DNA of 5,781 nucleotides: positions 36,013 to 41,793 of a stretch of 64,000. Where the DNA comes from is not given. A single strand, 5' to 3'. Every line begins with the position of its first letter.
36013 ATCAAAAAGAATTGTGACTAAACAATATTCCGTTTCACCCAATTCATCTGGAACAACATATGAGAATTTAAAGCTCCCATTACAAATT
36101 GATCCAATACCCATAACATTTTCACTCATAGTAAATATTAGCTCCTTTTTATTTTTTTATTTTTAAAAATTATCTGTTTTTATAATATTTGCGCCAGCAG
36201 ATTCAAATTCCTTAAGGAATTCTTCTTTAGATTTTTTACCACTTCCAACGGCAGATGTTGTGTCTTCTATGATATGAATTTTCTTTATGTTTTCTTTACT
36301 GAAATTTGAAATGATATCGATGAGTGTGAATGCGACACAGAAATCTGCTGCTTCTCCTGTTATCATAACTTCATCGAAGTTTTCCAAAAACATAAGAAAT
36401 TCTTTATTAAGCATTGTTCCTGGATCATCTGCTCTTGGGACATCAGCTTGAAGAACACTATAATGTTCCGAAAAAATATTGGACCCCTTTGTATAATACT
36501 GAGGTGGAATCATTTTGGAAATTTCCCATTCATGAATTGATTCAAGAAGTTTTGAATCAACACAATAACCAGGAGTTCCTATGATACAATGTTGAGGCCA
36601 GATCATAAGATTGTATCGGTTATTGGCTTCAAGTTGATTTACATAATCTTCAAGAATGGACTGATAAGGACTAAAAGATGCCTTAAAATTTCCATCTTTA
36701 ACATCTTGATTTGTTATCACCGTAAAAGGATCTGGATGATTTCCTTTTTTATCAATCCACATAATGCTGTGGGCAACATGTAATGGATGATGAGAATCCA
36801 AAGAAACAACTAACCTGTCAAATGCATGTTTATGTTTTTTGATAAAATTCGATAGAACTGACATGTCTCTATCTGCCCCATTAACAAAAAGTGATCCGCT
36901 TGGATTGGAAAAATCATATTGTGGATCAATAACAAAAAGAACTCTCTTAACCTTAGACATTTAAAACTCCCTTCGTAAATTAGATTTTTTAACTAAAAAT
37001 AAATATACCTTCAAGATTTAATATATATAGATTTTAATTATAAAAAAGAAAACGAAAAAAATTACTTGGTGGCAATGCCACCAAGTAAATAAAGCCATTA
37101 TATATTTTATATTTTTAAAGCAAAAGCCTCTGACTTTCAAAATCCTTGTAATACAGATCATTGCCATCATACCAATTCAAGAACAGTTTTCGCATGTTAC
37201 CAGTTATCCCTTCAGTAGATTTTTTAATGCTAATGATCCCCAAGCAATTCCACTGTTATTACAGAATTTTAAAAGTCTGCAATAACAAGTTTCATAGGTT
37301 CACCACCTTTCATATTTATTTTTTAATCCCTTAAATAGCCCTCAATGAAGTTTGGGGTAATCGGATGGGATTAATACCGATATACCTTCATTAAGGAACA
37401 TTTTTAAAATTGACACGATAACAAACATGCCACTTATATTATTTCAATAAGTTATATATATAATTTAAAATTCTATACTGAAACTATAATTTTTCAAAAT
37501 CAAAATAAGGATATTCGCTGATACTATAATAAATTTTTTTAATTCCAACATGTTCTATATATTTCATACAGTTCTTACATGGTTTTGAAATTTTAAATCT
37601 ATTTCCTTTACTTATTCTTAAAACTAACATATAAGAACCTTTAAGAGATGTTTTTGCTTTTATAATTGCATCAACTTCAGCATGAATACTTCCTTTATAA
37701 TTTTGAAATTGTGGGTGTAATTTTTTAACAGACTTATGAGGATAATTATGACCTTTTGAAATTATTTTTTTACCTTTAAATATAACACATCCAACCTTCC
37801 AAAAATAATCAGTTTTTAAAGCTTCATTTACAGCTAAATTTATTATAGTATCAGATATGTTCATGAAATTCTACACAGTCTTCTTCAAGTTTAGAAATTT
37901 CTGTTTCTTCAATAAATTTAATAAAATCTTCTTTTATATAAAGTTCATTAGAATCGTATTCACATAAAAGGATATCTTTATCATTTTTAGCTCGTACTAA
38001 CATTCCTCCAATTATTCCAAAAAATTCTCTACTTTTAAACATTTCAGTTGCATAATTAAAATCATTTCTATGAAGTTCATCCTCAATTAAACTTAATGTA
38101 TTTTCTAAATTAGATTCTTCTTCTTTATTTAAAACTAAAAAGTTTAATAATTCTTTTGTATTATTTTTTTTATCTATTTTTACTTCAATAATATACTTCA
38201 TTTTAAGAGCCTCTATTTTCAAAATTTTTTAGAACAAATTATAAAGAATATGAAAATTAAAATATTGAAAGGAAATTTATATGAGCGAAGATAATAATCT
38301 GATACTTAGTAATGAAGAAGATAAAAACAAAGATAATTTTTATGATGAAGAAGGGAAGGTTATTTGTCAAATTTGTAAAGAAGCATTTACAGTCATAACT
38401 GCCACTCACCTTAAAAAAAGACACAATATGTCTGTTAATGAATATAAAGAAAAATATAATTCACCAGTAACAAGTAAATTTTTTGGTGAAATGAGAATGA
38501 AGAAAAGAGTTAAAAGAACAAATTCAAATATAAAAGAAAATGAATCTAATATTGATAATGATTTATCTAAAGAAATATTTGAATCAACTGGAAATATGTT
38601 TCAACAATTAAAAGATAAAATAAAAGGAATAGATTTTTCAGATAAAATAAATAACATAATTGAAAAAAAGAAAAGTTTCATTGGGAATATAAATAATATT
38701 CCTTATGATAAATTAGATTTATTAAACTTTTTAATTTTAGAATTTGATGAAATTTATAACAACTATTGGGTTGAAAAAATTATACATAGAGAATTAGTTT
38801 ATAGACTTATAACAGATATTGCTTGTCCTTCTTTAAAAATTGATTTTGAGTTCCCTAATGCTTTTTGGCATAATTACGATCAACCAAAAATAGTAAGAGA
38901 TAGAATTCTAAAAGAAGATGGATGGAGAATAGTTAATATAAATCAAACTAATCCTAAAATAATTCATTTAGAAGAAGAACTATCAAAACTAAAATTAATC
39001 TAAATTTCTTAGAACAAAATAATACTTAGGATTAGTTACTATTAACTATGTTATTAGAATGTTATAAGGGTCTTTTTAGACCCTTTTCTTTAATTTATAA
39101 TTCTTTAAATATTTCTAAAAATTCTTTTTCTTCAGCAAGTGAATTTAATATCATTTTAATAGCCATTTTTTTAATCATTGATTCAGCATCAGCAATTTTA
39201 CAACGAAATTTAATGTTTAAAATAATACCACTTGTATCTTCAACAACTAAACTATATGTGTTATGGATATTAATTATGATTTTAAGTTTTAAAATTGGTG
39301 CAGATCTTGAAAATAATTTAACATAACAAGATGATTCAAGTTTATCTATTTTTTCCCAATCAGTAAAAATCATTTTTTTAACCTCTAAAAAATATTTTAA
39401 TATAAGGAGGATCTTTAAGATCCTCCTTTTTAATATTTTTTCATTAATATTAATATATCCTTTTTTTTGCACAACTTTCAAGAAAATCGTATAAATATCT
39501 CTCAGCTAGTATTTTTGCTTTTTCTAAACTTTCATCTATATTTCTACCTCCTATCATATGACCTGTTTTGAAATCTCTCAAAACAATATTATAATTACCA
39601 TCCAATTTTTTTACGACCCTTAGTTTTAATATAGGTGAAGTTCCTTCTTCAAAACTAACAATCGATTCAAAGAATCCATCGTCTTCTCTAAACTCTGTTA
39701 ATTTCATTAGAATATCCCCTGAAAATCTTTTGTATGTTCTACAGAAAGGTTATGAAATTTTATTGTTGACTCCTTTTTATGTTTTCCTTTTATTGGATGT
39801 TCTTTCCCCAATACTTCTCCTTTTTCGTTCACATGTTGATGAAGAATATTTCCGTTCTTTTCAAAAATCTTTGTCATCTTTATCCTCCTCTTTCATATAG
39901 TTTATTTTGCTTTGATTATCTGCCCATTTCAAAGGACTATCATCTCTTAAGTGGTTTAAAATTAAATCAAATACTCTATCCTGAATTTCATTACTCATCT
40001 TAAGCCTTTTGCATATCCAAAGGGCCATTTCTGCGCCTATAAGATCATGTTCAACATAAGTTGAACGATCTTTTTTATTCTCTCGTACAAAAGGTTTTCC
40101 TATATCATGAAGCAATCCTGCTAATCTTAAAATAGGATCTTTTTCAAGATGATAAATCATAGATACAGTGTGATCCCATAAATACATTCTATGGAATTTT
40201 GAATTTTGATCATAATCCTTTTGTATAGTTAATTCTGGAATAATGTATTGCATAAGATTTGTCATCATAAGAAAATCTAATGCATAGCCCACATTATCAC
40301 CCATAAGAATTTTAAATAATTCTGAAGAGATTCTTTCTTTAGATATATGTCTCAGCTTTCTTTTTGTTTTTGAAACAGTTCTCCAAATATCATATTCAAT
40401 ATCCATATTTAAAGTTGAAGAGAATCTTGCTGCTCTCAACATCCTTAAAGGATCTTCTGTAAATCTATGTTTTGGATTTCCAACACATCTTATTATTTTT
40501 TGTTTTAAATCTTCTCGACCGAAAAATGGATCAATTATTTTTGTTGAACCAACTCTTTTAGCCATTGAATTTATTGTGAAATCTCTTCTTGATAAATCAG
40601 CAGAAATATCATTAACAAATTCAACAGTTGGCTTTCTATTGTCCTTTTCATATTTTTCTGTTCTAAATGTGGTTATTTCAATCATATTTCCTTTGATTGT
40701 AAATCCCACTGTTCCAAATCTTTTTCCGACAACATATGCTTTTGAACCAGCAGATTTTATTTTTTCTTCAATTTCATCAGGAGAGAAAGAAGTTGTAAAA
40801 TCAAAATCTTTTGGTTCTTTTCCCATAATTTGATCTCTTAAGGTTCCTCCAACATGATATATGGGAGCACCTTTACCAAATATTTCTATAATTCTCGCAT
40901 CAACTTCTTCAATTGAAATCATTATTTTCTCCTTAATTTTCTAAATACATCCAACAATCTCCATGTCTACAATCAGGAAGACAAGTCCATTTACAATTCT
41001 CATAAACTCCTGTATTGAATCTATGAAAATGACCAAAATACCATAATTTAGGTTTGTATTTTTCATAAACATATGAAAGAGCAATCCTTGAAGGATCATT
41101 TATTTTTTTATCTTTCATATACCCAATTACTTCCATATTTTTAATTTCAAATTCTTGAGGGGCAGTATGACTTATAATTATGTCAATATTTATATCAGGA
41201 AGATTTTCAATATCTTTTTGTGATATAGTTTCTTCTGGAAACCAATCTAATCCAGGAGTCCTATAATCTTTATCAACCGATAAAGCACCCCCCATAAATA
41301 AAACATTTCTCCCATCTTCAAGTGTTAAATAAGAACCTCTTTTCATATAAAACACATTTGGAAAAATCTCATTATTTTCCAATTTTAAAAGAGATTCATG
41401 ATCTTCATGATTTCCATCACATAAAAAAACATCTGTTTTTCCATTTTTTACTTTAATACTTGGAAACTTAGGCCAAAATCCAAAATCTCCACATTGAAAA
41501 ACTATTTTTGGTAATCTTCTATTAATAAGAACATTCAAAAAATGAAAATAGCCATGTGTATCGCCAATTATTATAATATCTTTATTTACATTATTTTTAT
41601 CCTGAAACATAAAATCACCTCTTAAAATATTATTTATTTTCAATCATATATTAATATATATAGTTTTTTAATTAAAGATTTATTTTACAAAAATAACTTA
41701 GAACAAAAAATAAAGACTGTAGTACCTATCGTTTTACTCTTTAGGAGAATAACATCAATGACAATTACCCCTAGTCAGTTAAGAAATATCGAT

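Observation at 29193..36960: Phage-encoded nicotinamidase (PncA) plus nicotinate/nicotinamide phosphoribosyltransferase: a possible new NAD reconstitution route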

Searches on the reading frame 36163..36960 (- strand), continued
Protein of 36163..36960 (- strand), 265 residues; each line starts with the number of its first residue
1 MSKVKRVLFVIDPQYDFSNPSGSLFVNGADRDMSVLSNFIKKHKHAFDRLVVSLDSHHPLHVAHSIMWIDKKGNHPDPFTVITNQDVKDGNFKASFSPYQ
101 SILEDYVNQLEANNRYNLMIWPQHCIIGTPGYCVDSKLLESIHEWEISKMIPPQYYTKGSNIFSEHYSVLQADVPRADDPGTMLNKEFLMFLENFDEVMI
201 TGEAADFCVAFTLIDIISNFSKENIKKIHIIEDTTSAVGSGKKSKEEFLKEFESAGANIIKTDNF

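Call 69: fold_search(model_id=the predicted structure, library=pdb)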
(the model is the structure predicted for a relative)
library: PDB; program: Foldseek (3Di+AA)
matches with E <= 10: 1099; with E <= 0.001: 131
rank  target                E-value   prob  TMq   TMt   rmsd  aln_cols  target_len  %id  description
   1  2wta                  5.9e-13  1.00  0.63  0.77   3.5       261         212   23  Acinetobacter baumanii nicotinamidase pyrazinamidease (released 2009-11-10)
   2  2wt9_A                2.6e-12  1.00  0.63  0.79   4.3       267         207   22  Acinetobacter baumanii nicotinamidase pyrazinamidease (released 2009-11-10)
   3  2h0r_A                3.4e-12  1.00  0.62  0.75   5.0       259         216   21  Structure of the Yeast Nicotinamidase Pnc1p (released 2007-03-27)
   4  3v8e_A                3.4e-12  1.00  0.62  0.74   5.0       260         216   20  Crystal structure of the yeast nicotinamidase Pnc1p bound to the inhibitor nicotinaldehyde (released 2012-01-25)
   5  2wt9_B                1.9e-11  1.00  0.62  0.77   4.4       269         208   22  Acinetobacter baumanii nicotinamidase pyrazinamidease (released 2009-11-10)
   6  3r2j_C                5.0e-10  1.00  0.58  0.76   3.9       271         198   21  Crystal Structure of PnC1 from L. infantum in complex with nicotinate (released 2011-08-24)
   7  3r2j_B                6.0e-10  1.00  0.58  0.75   3.9       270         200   20  Crystal Structure of PnC1 from L. infantum in complex with nicotinate (released 2011-08-24)
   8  1ilw                  4.7e-09  1.00  0.56  0.80   4.6       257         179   18  Crystal Structure of Pyrazinamidase/Nicotinamidase of Pyrococcus horikoshii (released 2001-12-12)
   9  3r2j_A                5.0e-09  1.00  0.59  0.77   3.9       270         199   20  Crystal Structure of PnC1 from L. infantum in complex with nicotinate (released 2011-08-24)
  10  3o93_A                7.3e-09  1.00  0.53  0.71   5.5       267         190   16  High resolution crystal structures of Streptococcus pneumoniae nicotinamidase with trapped intermediates provide insig (released 2011-01-12)
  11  3o92_C                1.1e-08  1.00  0.56  0.76   4.5       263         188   16  High resolution crystal structures of Streptococcus pneumoniae nicotinamidase with trapped intermediates provide insig (released 2011-01-12)
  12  3s2s_D                1.1e-08  1.00  0.52  0.73   5.5       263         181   17  The crystal structure of pyrazinamidase/nicotinamidase from streptococcus mutans UA159 (released 2012-05-16)
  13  3o91_A                1.5e-08  1.00  0.56  0.76   5.2       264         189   17  High resolution crystal structures of Streptococcus pneumoniae nicotinamidase with trapped intermediates provide insig (released 2011-01-12)
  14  3hu5_A                1.5e-08  1.00  0.51  0.68   6.5       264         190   14  CRYSTAL STRUCTURE OF isochorismatase family protein from Desulfovibrio vulgaris subsp. vulgaris str. Hildenborough (released 2009-06-30)
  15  3o90_A                1.6e-08  1.00  0.56  0.76   4.8       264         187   17  High resolution crystal structures of Streptococcus pneumoniae nicotinamidase with trapped intermediates provide insig (released 2011-01-12)
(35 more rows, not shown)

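Call 76: find_encoding_contigs(protein=P0130, flank=10000, max_places=2)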
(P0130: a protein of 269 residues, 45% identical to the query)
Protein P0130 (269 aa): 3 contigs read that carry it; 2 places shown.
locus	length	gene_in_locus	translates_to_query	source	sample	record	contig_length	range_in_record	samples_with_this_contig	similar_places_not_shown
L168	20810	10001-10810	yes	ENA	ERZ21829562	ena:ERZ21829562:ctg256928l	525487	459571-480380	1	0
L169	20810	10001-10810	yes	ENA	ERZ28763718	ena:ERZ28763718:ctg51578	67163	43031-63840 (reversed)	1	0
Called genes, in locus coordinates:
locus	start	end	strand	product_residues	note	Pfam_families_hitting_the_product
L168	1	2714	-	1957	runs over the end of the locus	PF10091:Glycoamylase, PF06165:GH94_b-supersand, PF17167:Glyco_hydro_94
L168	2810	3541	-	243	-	-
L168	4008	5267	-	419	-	-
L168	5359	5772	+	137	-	-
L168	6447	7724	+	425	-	PF00069:Pkinase, PF07714:PK_Tyr_Ser-Thr, PF12773:DZR (weak)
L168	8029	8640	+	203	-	PF08308:PEGA (faint)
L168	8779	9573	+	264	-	-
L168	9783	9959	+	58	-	-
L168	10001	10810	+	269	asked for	-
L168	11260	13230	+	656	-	PF00239:Resolvase, PF07508:Recombinase, PF13408:Zn_ribbon_recom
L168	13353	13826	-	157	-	PF02311:AraC_binding (weak), PF07883:Cupin_2, PF05899:Cupin_3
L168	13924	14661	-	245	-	PF00106:adh_short, PF08659:KR, PF13561:adh_short_C2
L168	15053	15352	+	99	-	-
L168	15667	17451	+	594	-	PF00496:SBP_bac_5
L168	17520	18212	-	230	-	PF13610:DDE_Tnp_IS240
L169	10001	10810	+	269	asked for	-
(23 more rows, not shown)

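Call 99: fold_search(model_id=the predicted structure, library=viral)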
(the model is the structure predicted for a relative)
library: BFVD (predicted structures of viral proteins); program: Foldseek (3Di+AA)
matches with E <= 10: 505; with E <= 0.001: 5
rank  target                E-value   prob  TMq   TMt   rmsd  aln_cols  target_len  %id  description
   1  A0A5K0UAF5            1.7e-07  1.00  0.56  0.36  12.1       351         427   19  Bifunctional nicotinamidase/pyrazinamidase [Yasminevirus sp. GU-2018]
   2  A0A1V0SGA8            3.4e-07  1.00  0.50  0.51   5.6       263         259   14  nicotinamidase [Hokovirus HKV1]
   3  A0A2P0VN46            2.0e-06  1.00  0.42  0.14  19.4       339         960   14  Uncharacterized protein [Tetraselmis virus 1]
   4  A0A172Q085            6.1e-04  1.00  0.46  0.63   8.8       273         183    9  Uncharacterized protein [Acinetobacter phage vB_AbaM_ME3]
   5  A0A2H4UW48            6.9e-04  1.00  0.55  0.63   6.5       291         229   13  Isochorismatase hydrolase [Bodo saltans virus]
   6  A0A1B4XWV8            1.6e-02  0.38  0.28  0.17  10.6       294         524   11  5'-3' exonuclease alpha-helical arch N-terminal domain-containing protein [Tenacibaculum phage pT24]
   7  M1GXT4                1.7e-02  0.21  0.19  0.14  15.7       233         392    9  (no name in the UniProt tables at hand)
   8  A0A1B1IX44            3.5e-02  0.69  0.35  0.42   8.4       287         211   11  (no name in the UniProt tables at hand)
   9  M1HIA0                6.2e-02  0.05  0.14  0.07  22.0       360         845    9  (no name in the UniProt tables at hand)
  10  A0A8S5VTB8            7.9e-02  0.25  0.26  0.26  10.1       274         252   12  (no name in the UniProt tables at hand)
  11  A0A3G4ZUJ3            7.9e-02  0.04  0.13  0.06  21.5       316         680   10  Glycosyltransferase [Edafosvirus sp.]
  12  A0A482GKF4            1.0e-01  0.09  0.20  0.09  14.2       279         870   14  Tail protein [Escherichia phage vB_EcoM_Goslar]
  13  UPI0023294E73         1.1e-01  0.07  0.17  0.14  16.7       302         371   12  (no name look-up for this kind of identifier)
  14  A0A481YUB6            1.2e-01  0.13  0.26  0.23  13.3       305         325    8  VWFA domain-containing protein [Marseillevirus LCMAC103]
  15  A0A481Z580            1.5e-01  0.08  0.18  0.16  17.7       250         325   11  Caspase [Pithovirus LCPAC102]
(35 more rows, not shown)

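Call 106: search_protein_representatives(alignment_id=A2)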
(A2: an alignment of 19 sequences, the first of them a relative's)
Query: 19 sequences, 265 profile positions. Proteins with E-value up to 0.001 (for the whole library): 4811; up to 1e-10: 2493; up to 1e-30: 1305. The best 150 are listed.
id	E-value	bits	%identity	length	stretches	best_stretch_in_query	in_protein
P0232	1.6e-154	528.8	-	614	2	5-263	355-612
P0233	4.7e-116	402.7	-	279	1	1-264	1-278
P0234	4.8e-115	399.4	-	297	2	2-134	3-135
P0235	1.6e-114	397.7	-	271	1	2-263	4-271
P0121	1.1e-112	391.7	-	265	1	2-263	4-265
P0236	2.3e-111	387.3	-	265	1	2-263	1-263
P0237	7.2e-111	385.7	-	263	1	4-263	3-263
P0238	2.7e-110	383.8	-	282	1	3-264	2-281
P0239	3.7e-110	383.4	-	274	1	2-264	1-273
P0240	4.1e-107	373.4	-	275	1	2-264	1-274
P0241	5.4e-106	369.7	-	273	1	2-263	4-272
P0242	5.9e-104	363.0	-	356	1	3-264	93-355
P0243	9.2e-104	362.4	-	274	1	3-264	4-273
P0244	1.8e-102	358.1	-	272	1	4-264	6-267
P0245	3.2e-102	357.3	-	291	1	2-264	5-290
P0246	6.4e-102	356.3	-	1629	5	127-259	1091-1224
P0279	3.1e-94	331.1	-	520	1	3-264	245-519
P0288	2.1e-92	325.2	-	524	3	4-263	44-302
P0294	1.9e-91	322.0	-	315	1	5-262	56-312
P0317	7.8e-89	313.4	-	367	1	4-262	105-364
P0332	1.8e-87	309.0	-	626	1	6-263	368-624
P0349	2.0e-85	302.2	-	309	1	5-262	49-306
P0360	9.6e-85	300.0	-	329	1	5-262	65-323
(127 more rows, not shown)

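Call 107: search_protein_families(library=pfam, proteins=[P0232, P0279, P0332, P0288, P0246, P0242, P0317, P0360, P0349, P0294], max_evalue=0.001)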
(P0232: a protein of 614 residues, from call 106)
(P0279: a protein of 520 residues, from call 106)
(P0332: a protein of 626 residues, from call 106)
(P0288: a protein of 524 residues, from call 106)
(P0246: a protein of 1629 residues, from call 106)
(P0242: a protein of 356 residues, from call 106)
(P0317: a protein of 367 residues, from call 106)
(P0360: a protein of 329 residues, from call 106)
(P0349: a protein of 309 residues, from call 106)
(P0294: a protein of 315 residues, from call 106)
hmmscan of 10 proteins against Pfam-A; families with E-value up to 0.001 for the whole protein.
P0232 (614 aa): 1 family
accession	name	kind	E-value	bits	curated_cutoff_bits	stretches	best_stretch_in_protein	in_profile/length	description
PF00857.26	Isochorismatase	-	8.7e-11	42.7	27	0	355-420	2-68/175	Isochorismatase domain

P0279 (520 aa): 1 family
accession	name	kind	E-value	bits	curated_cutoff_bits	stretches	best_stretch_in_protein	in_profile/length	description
PF00857.26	Isochorismatase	-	7.8e-05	23.3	27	0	248-385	3-83/175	Isochorismatase domain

P0332 (626 aa): 1 family
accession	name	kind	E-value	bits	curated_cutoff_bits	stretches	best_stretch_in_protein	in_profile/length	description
PF00857.26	Isochorismatase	-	1.8e-05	25.3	27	0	544-620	101-172/175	Isochorismatase domain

P0288 (524 aa): 0 families

P0246 (1629 aa): 3 families
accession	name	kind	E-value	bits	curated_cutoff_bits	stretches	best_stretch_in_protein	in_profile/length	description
PF12796.13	Ank_2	-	2.1e-06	28.6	27.3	0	134-219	28-86/90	Ankyrin repeats (3 copies)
PF00520.37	Ion_trans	-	8.7e-05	22.3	25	1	703-820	123-240/241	Ion transport protein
PF00023.36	Ank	-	0.00023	21.8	21.1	0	252-264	1-13/33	Ankyrin repeat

P0242 (356 aa): 1 family
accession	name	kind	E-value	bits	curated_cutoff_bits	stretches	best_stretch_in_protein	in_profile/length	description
PF00857.26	Isochorismatase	-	6.3e-06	26.8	27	0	270-329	97-153/175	Isochorismatase domain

P0317 (367 aa): 0 families

P0360 (329 aa): 1 family
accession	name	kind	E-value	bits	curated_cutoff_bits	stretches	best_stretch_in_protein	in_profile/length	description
PF00857.26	Isochorismatase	-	5.8e-07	30.2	27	0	239-278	96-137/175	Isochorismatase domain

P0349 (309 aa): 1 family
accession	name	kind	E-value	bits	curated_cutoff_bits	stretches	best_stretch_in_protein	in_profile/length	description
PF00857.26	Isochorismatase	-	8.1e-08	33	27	1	236-305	113-174/175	Isochorismatase domain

P0294 (315 aa): 1 family
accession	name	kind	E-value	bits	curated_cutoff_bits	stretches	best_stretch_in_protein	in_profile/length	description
PF00857.26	Isochorismatase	-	6.8e-07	30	27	0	233-310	101-173/175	Isochorismatase domain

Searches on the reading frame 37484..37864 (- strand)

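Call 3: search_protein_families(library=pfam, proteins=[window:37484-37864:-], max_evalue=0.01)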
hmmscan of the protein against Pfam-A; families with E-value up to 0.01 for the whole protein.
window:37484-37864:- (126 aa): 2 families
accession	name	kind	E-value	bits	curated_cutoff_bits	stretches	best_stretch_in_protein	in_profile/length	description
PF00383.29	dCMP_cyt_deam_1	-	5.8e-14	52.3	25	1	7-114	7-101/102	Cytidine and deoxycytidylate deaminase zinc-binding region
PF14437.12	MafB19-deam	-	1.9e-07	31.5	27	1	22-116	23-102/142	MafB19-like deaminase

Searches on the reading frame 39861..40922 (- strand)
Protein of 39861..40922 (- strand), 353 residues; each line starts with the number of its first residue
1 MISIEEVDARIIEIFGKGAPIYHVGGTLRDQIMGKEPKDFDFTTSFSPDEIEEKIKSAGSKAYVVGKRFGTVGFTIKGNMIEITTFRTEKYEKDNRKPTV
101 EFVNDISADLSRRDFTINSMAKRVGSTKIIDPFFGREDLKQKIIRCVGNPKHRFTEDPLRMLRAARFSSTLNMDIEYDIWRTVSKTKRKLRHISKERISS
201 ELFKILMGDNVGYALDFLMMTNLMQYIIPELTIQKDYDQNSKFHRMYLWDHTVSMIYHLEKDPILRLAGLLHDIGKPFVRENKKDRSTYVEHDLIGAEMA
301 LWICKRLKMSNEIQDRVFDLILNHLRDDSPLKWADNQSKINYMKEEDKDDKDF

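Call 10: search_protein_families(library=pfam, proteins=[window:39861-40922:-], max_evalue=0.001)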
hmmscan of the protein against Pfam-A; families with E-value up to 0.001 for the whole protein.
window:39861-40922:- (353 aa): 3 families
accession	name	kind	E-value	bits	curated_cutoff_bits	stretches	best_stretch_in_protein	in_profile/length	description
PF01743.26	PolyA_pol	-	1.5e-34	119.5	23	1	21-145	1-126/126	Poly A polymerase head domain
PF12627.12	PolyA_pol_RNAbd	-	9.2e-12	45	22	1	172-231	1-60/64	Probable RNA and SrmB- binding site of polymerase A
PF01966.28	HD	-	9e-09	36.1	22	1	264-329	26-90/116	HD domain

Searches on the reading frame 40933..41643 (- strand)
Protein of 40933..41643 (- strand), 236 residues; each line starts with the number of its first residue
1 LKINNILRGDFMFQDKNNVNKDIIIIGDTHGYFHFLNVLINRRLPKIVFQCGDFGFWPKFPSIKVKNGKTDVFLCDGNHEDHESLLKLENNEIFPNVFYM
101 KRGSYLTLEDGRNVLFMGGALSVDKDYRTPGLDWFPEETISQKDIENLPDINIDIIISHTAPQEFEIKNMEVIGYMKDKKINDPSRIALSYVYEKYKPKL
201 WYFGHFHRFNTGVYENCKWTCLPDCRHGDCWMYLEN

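Call 65: search_protein_families(library=pfam, proteins=[window:40933-41643:-], max_evalue=0.001)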
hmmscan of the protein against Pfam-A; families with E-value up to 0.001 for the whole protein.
window:40933-41643:- (236 aa): 1 family
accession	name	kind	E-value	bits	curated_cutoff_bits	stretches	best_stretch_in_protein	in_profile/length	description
PF00149.33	Metallophos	-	1.8e-11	45.3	21.5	1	23-208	3-190/191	Calcineurin-like phosphoesterase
